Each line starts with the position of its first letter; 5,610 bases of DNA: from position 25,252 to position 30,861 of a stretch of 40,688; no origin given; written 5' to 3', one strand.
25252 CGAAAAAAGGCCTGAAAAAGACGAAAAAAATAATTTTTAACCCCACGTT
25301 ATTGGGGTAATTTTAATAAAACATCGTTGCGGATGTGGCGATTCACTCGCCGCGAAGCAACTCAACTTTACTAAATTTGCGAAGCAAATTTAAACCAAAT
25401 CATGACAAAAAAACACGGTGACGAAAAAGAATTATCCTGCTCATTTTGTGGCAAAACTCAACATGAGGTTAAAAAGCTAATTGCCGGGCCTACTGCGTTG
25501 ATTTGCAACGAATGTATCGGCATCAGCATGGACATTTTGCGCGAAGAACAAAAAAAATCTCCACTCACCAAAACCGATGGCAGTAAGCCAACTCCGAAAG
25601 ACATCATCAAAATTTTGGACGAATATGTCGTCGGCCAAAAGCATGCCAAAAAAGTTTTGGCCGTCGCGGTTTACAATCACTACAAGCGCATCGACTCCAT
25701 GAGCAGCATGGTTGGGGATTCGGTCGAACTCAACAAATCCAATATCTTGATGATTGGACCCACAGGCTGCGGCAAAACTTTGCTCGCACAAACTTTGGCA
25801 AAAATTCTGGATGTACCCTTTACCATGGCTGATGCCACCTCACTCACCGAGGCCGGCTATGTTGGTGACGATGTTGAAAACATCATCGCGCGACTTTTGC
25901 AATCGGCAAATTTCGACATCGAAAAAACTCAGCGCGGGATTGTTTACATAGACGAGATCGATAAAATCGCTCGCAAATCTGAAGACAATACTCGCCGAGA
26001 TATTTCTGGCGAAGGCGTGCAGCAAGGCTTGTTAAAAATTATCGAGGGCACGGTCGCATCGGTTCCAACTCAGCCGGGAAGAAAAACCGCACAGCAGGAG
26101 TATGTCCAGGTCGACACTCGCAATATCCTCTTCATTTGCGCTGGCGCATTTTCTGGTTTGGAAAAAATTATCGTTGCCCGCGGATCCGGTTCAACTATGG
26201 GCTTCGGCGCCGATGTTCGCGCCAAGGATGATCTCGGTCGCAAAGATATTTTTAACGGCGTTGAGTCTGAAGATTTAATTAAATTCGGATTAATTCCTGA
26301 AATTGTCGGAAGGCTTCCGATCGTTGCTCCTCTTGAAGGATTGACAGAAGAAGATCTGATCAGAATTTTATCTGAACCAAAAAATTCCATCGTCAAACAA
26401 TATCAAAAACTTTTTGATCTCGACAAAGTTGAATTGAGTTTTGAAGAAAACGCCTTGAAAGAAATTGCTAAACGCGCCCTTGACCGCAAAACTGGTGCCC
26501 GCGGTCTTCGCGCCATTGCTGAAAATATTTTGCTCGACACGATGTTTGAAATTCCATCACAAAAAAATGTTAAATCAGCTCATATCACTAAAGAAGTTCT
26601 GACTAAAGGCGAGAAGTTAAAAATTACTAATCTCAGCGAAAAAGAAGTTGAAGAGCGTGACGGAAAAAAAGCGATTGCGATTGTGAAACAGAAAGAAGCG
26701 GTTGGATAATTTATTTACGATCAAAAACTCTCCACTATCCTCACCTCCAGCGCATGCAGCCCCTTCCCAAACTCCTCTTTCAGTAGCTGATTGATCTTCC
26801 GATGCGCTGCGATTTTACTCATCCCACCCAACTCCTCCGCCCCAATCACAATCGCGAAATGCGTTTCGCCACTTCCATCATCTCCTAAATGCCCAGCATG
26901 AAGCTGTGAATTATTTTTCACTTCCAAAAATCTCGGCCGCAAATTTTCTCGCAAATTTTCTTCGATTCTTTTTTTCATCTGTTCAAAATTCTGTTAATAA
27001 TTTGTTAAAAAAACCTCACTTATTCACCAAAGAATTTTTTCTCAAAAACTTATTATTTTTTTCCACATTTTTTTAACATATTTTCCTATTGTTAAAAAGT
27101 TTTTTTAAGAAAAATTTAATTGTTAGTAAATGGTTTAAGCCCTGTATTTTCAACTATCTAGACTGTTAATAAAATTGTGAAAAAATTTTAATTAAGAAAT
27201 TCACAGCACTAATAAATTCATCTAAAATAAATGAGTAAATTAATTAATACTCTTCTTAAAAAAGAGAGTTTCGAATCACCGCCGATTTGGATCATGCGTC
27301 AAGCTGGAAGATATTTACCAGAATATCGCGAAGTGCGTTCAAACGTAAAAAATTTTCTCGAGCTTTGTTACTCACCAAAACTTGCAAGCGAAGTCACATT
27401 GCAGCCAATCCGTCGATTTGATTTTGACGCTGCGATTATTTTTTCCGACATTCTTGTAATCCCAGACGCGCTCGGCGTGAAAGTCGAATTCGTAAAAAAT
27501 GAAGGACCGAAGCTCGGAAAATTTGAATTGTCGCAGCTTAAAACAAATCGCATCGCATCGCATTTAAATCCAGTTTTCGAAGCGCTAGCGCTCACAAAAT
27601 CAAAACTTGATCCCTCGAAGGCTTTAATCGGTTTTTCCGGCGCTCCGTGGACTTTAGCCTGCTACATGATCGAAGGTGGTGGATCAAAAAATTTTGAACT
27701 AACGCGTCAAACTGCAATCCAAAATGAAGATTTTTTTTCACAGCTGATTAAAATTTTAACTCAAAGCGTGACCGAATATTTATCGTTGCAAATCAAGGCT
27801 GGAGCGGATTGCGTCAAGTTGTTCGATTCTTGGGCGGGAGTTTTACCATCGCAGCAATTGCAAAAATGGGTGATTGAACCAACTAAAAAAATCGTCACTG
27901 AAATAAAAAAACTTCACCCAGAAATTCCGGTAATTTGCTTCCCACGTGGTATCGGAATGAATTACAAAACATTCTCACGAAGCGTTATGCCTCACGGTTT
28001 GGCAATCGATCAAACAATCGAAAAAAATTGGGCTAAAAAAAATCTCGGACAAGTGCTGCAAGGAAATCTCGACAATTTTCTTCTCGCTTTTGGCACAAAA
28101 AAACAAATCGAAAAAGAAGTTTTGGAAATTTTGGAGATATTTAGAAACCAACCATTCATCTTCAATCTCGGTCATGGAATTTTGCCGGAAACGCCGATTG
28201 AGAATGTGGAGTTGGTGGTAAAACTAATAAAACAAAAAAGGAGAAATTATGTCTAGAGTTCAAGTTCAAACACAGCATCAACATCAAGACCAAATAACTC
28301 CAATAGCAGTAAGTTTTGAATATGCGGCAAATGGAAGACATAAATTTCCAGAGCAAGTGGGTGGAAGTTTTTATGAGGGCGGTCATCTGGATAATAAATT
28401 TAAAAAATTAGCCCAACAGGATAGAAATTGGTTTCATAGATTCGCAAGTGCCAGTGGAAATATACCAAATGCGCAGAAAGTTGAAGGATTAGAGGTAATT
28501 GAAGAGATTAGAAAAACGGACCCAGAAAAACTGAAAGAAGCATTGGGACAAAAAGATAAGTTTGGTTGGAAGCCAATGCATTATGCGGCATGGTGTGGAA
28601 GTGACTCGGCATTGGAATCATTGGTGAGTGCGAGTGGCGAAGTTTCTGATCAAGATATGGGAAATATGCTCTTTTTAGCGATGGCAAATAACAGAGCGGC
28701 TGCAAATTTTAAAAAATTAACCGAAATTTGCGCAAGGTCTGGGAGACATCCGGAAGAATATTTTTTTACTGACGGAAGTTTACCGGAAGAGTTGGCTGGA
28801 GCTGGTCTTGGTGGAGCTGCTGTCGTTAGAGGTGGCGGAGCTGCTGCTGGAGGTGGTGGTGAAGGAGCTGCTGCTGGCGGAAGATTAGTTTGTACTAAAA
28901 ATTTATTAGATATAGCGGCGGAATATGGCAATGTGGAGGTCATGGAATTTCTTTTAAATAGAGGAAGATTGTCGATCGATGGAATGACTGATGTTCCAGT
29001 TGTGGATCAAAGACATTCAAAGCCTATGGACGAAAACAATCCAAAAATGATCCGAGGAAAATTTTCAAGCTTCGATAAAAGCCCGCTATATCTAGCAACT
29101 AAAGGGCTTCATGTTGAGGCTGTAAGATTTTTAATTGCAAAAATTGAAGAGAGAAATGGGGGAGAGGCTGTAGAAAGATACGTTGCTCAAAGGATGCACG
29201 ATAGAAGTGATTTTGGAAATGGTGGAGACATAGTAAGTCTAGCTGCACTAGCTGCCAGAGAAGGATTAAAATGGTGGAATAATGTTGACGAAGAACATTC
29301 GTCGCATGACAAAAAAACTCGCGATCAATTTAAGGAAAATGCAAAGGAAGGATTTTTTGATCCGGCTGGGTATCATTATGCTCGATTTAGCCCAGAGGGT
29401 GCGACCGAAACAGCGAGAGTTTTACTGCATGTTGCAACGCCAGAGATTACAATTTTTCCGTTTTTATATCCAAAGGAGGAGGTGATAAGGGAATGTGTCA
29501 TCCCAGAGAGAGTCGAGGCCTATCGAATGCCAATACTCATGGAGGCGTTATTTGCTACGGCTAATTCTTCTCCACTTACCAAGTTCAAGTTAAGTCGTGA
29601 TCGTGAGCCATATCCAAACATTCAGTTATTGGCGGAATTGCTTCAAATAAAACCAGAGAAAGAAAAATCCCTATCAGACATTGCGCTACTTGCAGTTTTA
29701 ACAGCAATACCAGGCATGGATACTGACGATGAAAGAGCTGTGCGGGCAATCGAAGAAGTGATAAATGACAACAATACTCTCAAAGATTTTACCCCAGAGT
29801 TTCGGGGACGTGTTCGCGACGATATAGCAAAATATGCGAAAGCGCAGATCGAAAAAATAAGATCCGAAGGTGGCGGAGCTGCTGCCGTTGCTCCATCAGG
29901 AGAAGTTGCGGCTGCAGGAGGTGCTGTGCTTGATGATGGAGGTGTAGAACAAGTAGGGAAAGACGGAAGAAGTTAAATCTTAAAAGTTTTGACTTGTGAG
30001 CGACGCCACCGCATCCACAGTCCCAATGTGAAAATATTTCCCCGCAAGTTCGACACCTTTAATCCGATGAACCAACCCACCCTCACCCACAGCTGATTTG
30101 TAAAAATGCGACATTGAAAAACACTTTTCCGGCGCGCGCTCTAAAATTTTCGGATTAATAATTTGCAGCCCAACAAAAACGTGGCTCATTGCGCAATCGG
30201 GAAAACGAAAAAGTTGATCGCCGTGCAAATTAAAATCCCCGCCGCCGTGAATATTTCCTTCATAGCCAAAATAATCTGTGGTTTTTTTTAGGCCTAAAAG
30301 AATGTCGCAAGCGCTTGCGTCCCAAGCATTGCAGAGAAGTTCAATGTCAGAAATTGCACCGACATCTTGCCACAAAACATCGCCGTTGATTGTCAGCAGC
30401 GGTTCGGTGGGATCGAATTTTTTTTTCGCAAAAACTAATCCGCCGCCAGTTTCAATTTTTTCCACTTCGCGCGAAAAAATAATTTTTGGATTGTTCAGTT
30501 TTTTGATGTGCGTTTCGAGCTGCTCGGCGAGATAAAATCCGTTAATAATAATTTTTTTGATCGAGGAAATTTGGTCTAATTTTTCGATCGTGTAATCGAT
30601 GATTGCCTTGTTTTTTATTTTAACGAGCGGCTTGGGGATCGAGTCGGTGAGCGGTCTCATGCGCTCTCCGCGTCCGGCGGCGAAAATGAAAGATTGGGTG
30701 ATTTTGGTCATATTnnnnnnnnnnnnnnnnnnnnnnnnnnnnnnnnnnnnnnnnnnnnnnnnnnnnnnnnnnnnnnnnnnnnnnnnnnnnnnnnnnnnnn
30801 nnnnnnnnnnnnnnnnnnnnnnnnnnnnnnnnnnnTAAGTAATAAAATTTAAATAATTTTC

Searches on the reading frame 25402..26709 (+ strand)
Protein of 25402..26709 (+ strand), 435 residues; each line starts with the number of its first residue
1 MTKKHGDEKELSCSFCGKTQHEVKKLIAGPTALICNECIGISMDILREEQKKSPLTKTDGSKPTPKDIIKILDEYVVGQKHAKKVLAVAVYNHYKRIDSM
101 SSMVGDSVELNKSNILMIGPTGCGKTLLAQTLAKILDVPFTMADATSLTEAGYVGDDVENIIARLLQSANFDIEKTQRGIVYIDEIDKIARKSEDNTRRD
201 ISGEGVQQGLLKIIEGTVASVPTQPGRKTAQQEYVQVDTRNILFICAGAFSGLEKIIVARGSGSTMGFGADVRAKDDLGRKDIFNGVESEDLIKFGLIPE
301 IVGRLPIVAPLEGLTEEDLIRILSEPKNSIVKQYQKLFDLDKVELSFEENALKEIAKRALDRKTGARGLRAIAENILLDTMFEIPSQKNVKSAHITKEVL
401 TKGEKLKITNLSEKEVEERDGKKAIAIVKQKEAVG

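Call 62: search_protein_families(library=pfam, proteins=[window:25402-26709:+], max_evalue=1e-8)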
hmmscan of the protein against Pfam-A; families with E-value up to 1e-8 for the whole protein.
window:25402-26709:+ (435 aa): 4 families
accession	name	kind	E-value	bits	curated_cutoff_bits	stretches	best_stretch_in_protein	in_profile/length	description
PF07724.20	AAA_2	-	4.3e-34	118.4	27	1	112-308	3-166/166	AAA domain (Cdc48 subfamily)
PF00004.35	AAA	-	8.2e-17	62.3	21.2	1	115-248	1-108/131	ATPase family associated with various cellular activities (AAA)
PF06689.19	zf-C4_ClpX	-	4.6e-16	58.9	27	1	12-48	2-39/39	ClpX C4-type zinc finger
PF10431.15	ClpB_D2-small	-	1.5e-12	47.8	21.9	1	314-392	1-75/81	C-terminal, D2-small domain, of ClpB protein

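Call 64: find_homologous_proteins(query=window:25402-26709:+, max_evalue=1e-100)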
Query window:25402-26709:+ (435 aa): 7997 proteins with E <= 1e-100 among 8000 candidates; the best 120 are listed.
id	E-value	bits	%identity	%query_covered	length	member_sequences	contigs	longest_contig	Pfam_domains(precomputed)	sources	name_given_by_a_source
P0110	3.0e-277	937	100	100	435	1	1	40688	PF07724.21,PF06689.20,PF00004.36,PF05496.19,PF07728.21,PF01078.28,PF10431.16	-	-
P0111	4.1e-277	937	100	100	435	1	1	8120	PF07724.21,PF06689.20,PF00004.36,PF05496.19,PF07728.21,PF01078.28,PF10431.16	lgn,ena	-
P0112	4.0e-265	897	95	100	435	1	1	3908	PF07724.21,PF06689.20,PF00004.36,PF05496.19,PF07728.21,PF01078.28,PF10431.16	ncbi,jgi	jgi:ATP-dependent Clp protease ATP-binding subunit ClpX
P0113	8.7e-244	827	86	100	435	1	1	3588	PF07724.21,PF06689.20,PF00004.36,PF05496.19,PF07728.21,PF01078.28,PF10431.16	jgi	-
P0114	1.0e-241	820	87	99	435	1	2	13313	PF07724.21,PF06689.20,PF00493.30,PF00004.36,PF13401.13,PF05496.19,PF07728.21,PF01078.28,PF10431.16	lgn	-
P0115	5.6e-241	818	87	99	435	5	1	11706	PF07724.21,PF06689.20,PF00004.36,PF05496.19,PF07728.21,PF01078.28,PF10431.16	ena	-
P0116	1.8e-240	816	86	100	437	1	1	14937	PF07724.21,PF06689.20,PF00004.36,PF05496.19,PF07728.21,PF01078.28,PF10431.16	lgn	-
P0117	2.3e-240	816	87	99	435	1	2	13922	PF07724.21,PF06689.20,PF00493.30,PF00004.36,PF05496.19,PF07728.21,PF01078.28,PF10431.16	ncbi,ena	-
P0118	7.8e-240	814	85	100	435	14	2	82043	PF07724.21,PF06689.20,PF00004.36,PF05496.19,PF07728.21,PF01078.28,PF10431.16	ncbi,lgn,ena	-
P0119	6.4e-239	811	86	99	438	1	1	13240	PF07724.21,PF06689.20,PF00004.36,PF05496.19,PF07728.21,PF01078.28,PF10431.16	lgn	-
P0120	6.7e-237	804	84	100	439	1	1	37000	PF07724.21,PF06689.20,PF00004.36,PF05496.19,PF07728.21,PF01078.28,PF10431.16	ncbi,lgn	ncbi:MAG: ATP-dependent Clp protease ATP-binding subunit ClpX [Pseudomonadota bacterium]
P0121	1.7e-236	803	84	99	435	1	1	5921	PF07724.21,PF06689.20,PF00004.36,PF05496.19,PF07728.21,PF01078.28,PF10431.16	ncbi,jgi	jgi:ATP-dependent Clp protease ATP-binding subunit ClpX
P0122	1.8e-236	803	83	100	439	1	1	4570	PF07724.21,PF06689.20,PF00004.36,PF05496.19,PF07728.21,PF01078.28,PF10431.16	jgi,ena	jgi:ATP-dependent Clp protease ATP-binding subunit ClpX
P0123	2.7e-236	802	84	99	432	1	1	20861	PF07724.21,PF06689.20,PF00004.36,PF05496.19,PF07728.21,PF01078.28,PF10431.16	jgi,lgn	jgi:ATP-dependent Clp protease ATP-binding subunit ClpX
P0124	2.7e-236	802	85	99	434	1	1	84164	PF07724.21,PF06689.20,PF00004.36,PF05496.19,PF07728.21,PF01078.28,PF10431.16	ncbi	-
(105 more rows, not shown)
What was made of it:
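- The organism looks host-associated: it has ankyrin and pentapeptide-repeat proteins and Rickettsiales-like ClpX relatives (calls 62, 64), and such lineages accumulate pseudogenes (established knowledge).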

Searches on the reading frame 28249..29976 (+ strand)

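Call 62: search_protein_families(library=pfam, proteins=[window:28249-29976:+], max_evalue=1e-8)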
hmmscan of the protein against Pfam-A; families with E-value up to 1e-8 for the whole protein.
window:28249-29976:+ (575 aa): 1 family
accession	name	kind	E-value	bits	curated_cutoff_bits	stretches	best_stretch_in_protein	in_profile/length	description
PF12796.13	Ank_2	-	2.8e-09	37.8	27.3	0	222-300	3-56/90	Ankyrin repeats (3 copies)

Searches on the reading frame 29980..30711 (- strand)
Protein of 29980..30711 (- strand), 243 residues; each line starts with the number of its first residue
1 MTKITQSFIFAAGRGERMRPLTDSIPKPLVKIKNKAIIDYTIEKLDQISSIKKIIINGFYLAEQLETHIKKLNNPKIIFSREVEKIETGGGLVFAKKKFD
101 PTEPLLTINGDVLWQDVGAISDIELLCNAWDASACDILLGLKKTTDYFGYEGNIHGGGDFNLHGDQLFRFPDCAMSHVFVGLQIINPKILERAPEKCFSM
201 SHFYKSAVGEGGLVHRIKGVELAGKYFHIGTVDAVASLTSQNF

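Call 6: search_protein_families(library=pfam, proteins=[window:29980-30711:-], max_evalue=0.01)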
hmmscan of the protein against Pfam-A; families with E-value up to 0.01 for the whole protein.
window:29980-30711:- (243 aa): 3 families
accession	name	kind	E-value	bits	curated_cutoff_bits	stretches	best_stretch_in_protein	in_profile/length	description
PF00483.29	NTP_transferase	-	4.1e-13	49.9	21.2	1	8-119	3-116/245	Nucleotidyl transferase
PF12804.13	NTP_transf_3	-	9.7e-07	29.5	27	1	9-138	3-119/160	MobA-like NTP transferase domain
PF01128.25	IspD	-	8.5e-05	22.8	27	1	9-57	5-50/221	2-C-methyl-D-erythritol 4-phosphate cytidylyltransferase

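Call 7: search_protein_families(library=ncbifam, proteins=[window:29980-30711:-], max_evalue=0.01)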
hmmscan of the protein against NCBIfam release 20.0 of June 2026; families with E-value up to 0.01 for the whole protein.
window:29980-30711:- (243 aa): 37 families (the best 25 are shown)
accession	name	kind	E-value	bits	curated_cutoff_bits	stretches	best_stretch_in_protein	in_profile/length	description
NF045697.1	MurNAcPUrMurU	equivalog_domain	3.5e-39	134.6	370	1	9-235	2-221/229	N-acetylmuramate alpha-1-phosphate uridylyltransferase MurU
NF045761.1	NAMPUrTaseMurU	equivalog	4.2e-35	121.6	250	1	7-239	3-224/226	N-acetylmuramate alpha-1-phosphate uridylyltransferase MurU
TIGR03992.1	Arch_glmU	subfamily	8.9e-19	67.6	292.1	1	6-115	2-110/393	bifunctional sugar-1-phosphate nucleotidylyltransferase/acetyltransferase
NF041173.1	Sug_nt_acttase_Thmprot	equivalog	4.1e-14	52.4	600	1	6-118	2-112/405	bifunctional sugar-1-phosphate nucleotidylyltransferase/acetyltransferase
NF041313.1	UDPGP_AglF_Halo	equivalog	1.3e-11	44.4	400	1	6-112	2-106/234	UTP--glucose-1-phosphate uridylyltransferase AglF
NF052502.1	man1P_GTase_Rv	exception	1.3e-11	44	440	1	7-146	3-137/352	mannose-1-phosphate guanylyltransferase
NF049965.1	GlMnHpPGnyltfHddC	equivalog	8.7e-11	41.9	300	1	6-150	2-135/221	D-glycero-D-manno-heptose 1-phosphate guanosyltransferase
TIGR01208.1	rmlA_long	equivalog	5.6e-10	38.6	320.25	1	7-144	2-135/353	glucose-1-phosphate thymidylyltransferase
TIGR01173.1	glmU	equivalog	5.1e-09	35.5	366.85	1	8-120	4-110/452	bifunctional UDP-N-acetylglucosamine diphosphorylase/glucosamine-1-phosphate N-acetyltransferase GlmU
NF045495.1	AdoCbiPCobY_Meth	equivalog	2e-08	34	250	1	7-90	3-79/195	adenosylcobinamide-phosphate guanylyltransferase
TIGR02091.1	glgC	equivalog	8.1e-08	31.7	424.9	1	7-73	3-69/364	glucose-1-phosphate adenylyltransferase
NF010940.0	PRK14360.1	equivalog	1.4e-07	30.4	602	1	9-113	6-105/452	bifunctional UDP-N-acetylglucosamine diphosphorylase/glucosamine-1-phosphate N-acetyltransferase GlmU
NF001947.0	PRK00725.1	subfamily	1.6e-07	30.5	470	1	3-71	15-83/426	glucose-1-phosphate adenylyltransferase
TIGR01099.1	galU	equivalog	1.2e-06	28.3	326.8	1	6-73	3-79/261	UTP--glucose-1-phosphate uridylyltransferase GalU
NF010937.0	PRK14357.1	equivalog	1.2e-06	27.6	658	1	7-193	3-177/448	bifunctional UDP-N-acetylglucosamine diphosphorylase/glucosamine-1-phosphate N-acetyltransferase GlmU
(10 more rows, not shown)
